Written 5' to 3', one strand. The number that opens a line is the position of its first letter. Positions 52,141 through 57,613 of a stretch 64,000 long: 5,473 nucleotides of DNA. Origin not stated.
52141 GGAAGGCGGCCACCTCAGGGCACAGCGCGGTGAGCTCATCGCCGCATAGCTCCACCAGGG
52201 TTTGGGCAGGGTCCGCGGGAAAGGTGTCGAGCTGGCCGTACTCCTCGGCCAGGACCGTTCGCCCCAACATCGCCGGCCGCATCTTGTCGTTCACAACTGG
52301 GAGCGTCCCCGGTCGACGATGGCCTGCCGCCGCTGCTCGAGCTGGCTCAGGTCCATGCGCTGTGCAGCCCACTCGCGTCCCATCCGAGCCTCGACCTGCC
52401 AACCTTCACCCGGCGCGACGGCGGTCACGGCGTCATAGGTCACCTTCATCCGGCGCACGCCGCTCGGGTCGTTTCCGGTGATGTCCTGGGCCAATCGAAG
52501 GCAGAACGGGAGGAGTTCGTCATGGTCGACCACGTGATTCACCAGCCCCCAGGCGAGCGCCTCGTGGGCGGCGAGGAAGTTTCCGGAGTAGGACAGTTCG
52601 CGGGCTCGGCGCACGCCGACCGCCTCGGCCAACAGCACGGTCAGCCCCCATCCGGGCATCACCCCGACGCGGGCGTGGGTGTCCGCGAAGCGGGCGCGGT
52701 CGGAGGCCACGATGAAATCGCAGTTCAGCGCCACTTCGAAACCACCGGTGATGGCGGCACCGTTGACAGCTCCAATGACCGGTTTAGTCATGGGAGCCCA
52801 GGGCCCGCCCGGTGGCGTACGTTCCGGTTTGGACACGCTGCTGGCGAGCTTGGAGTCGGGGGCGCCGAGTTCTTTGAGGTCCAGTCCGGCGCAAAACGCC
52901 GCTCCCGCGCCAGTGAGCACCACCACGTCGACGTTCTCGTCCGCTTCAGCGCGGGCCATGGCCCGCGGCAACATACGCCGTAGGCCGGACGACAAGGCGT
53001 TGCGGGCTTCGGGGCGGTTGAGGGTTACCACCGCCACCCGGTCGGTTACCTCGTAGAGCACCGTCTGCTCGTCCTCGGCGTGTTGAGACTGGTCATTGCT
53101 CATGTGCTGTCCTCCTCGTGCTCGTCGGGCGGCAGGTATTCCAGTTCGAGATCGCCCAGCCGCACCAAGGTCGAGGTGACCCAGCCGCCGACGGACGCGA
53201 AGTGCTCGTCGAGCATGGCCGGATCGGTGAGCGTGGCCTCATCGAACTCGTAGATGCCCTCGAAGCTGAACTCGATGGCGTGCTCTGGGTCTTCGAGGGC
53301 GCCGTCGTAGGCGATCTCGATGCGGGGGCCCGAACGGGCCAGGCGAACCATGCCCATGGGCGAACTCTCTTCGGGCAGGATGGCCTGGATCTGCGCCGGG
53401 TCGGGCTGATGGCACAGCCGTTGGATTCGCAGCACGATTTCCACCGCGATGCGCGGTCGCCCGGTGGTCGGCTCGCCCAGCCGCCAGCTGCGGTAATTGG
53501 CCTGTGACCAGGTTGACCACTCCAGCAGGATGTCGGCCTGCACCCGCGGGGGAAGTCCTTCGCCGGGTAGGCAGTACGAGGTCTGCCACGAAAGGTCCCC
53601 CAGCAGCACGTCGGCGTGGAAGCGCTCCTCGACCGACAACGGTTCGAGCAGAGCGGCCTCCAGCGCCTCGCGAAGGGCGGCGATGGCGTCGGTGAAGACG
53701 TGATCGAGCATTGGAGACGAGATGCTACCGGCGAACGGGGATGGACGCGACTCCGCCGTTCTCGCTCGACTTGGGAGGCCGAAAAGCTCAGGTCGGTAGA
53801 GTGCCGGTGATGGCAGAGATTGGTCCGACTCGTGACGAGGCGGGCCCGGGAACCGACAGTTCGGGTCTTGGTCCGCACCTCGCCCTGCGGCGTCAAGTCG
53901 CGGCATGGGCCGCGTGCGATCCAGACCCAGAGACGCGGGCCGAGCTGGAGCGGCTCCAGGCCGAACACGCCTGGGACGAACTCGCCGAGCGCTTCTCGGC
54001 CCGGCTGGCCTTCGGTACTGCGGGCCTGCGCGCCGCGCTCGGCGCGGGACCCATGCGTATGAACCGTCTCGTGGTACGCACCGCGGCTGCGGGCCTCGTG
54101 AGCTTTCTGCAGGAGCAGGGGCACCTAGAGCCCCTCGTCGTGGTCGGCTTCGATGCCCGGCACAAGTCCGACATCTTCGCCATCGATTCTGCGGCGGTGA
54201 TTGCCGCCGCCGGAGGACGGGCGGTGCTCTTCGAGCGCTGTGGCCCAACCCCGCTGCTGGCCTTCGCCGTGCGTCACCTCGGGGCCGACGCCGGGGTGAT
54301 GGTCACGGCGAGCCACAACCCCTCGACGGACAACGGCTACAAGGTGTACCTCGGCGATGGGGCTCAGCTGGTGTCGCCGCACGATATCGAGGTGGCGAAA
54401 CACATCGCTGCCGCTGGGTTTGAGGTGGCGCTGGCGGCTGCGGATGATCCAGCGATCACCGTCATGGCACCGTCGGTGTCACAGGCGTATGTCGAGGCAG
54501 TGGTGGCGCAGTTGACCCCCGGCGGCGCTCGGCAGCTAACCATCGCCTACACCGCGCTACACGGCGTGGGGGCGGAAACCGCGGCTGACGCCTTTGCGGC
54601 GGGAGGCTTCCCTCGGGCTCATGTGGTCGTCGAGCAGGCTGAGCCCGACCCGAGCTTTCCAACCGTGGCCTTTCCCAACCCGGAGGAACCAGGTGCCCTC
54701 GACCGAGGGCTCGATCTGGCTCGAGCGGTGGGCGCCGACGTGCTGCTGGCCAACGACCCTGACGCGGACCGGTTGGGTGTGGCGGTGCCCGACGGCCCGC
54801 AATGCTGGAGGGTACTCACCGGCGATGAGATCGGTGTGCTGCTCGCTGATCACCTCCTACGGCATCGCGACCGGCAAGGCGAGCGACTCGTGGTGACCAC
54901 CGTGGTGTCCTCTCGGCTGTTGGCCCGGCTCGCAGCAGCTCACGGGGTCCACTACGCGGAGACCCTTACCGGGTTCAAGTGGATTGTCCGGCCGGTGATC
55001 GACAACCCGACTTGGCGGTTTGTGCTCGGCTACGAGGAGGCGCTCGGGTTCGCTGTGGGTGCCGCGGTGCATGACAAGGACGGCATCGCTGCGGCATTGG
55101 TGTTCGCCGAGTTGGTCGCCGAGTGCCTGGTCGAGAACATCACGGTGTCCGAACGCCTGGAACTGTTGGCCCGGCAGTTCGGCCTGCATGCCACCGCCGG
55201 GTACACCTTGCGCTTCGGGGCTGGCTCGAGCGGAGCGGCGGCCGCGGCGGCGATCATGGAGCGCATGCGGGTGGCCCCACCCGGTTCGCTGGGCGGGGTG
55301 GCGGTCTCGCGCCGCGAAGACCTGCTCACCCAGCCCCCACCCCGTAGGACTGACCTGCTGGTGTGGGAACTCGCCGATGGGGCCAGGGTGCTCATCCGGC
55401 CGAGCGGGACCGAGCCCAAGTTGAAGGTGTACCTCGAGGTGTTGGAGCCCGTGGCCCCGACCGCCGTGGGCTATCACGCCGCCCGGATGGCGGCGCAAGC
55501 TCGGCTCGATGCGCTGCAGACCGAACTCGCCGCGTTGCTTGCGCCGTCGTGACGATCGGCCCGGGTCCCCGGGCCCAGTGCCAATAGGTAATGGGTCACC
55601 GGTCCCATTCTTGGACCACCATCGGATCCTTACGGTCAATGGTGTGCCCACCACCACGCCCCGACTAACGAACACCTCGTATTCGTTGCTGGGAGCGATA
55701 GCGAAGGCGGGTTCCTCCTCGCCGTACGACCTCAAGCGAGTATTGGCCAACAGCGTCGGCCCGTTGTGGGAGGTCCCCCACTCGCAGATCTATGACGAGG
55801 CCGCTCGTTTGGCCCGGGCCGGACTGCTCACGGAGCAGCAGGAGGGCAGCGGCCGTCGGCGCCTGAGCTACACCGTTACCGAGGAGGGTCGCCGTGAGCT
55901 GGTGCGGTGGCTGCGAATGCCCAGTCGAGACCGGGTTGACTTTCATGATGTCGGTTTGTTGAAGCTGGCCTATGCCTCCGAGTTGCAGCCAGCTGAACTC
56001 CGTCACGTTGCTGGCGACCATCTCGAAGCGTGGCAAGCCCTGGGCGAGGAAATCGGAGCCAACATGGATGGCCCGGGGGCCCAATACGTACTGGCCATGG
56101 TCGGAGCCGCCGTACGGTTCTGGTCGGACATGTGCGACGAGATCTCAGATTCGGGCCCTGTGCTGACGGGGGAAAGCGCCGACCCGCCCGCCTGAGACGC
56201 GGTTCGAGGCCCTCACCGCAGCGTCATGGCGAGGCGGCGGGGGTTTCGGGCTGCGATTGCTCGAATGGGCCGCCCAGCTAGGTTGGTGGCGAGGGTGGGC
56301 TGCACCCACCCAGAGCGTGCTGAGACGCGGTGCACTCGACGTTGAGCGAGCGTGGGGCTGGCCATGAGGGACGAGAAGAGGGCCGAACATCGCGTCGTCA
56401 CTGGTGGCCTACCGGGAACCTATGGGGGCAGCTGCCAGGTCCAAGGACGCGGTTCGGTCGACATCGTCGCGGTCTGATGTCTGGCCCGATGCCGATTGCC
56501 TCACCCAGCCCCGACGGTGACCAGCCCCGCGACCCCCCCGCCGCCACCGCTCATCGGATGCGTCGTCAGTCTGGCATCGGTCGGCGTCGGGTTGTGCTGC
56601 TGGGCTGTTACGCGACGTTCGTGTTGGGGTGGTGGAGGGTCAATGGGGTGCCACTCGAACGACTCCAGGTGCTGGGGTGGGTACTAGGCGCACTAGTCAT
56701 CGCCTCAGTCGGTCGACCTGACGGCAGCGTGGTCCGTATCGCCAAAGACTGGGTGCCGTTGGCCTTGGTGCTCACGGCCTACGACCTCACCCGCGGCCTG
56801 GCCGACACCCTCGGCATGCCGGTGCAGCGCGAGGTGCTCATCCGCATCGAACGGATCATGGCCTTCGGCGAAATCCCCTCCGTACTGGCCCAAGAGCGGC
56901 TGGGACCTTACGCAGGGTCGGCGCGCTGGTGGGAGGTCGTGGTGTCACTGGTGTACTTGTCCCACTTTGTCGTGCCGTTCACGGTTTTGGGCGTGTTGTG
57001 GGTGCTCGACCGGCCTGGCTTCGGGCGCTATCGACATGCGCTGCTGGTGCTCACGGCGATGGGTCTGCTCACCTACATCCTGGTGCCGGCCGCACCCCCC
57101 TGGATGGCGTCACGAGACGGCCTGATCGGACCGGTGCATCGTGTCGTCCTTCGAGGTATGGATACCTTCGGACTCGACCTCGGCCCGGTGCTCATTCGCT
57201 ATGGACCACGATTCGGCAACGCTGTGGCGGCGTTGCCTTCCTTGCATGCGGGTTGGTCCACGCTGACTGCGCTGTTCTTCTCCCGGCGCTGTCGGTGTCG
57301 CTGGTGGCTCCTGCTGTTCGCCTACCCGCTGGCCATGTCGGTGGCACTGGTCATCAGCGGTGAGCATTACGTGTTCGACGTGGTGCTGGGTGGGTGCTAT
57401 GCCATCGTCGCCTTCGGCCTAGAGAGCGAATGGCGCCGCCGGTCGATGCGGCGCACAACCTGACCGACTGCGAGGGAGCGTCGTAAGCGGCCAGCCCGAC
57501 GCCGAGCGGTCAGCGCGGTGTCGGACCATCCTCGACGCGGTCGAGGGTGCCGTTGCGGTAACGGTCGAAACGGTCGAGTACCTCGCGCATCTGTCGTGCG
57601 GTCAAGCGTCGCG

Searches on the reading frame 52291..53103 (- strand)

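Call 69: search_protein_families(library=pfam, proteins=[window:52291-53103:-], max_evalue=0.0001)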
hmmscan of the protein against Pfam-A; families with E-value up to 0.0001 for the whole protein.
window:52291-53103:- (270 aa): 2 families
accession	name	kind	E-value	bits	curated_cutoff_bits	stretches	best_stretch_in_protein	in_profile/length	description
PF00378.25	ECH_1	-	1.5e-48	165.8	27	1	21-247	4-229/251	Enoyl-CoA hydratase/isomerase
PF16113.10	ECH_2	-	2.2e-25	90.3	27.2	1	24-210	2-190/335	Enoyl-CoA hydratase/isomerase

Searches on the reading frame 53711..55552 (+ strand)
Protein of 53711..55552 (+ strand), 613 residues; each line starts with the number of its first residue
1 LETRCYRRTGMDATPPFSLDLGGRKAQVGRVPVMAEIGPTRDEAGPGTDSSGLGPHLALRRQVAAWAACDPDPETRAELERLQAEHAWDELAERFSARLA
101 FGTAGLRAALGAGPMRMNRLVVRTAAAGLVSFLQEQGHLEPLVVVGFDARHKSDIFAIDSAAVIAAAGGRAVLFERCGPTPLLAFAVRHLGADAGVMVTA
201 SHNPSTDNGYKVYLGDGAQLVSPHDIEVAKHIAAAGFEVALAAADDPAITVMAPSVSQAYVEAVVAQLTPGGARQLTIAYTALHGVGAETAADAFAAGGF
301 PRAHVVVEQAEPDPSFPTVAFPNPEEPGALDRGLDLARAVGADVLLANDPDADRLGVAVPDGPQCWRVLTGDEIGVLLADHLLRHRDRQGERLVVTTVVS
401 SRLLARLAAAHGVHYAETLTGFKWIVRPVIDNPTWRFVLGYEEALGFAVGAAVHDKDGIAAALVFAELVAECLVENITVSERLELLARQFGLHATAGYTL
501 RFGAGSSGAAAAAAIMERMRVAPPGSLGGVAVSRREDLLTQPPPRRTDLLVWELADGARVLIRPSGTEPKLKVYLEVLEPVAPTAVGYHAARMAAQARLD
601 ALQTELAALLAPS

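Call 69: search_protein_families(library=pfam, proteins=[window:53711-55552:+], max_evalue=0.0001)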
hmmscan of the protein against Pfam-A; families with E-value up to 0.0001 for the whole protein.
window:53711-55552:+ (613 aa): 4 families
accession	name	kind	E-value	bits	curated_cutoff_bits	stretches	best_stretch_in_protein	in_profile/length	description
PF02878.22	PGM_PMM_I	-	2.2e-34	118.5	22.5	1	99-235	2-134/138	Phosphoglucomutase/phosphomannomutase, alpha/beta/alpha domain I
PF02879.22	PGM_PMM_II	-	2.5e-24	86.2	29.3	1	259-361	2-102/103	Phosphoglucomutase/phosphomannomutase, alpha/beta/alpha domain II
PF02880.22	PGM_PMM_III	-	3.8e-20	72.6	20.7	1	370-484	1-110/115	Phosphoglucomutase/phosphomannomutase, alpha/beta/alpha domain III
PF00408.26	PGM_PMM_IV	-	2.9e-07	30.9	23.1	1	554-577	29-52/68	Phosphoglucomutase/phosphomannomutase, C-terminal domain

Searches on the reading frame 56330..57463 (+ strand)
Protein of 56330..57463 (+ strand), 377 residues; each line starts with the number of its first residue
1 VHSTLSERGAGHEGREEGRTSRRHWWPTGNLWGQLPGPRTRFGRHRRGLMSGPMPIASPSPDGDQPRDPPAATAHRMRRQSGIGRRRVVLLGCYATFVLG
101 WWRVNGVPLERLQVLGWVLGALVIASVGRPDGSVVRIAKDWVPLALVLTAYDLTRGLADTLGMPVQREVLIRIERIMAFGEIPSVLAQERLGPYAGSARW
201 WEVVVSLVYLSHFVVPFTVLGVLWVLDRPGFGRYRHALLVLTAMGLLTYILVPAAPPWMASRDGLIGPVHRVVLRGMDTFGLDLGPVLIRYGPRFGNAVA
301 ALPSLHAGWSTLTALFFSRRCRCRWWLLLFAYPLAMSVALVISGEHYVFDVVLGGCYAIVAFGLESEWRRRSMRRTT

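Call 70: search_protein_families(library=pfam, proteins=[window:56330-57463:+], max_evalue=0.0001)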
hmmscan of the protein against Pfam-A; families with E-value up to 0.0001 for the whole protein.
window:56330-57463:+ (377 aa): 1 family
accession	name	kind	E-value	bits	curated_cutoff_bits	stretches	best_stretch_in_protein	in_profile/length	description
PF14378.12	PAP2_3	-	5.9e-26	91.9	27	1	198-363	25-189/190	PAP2 superfamily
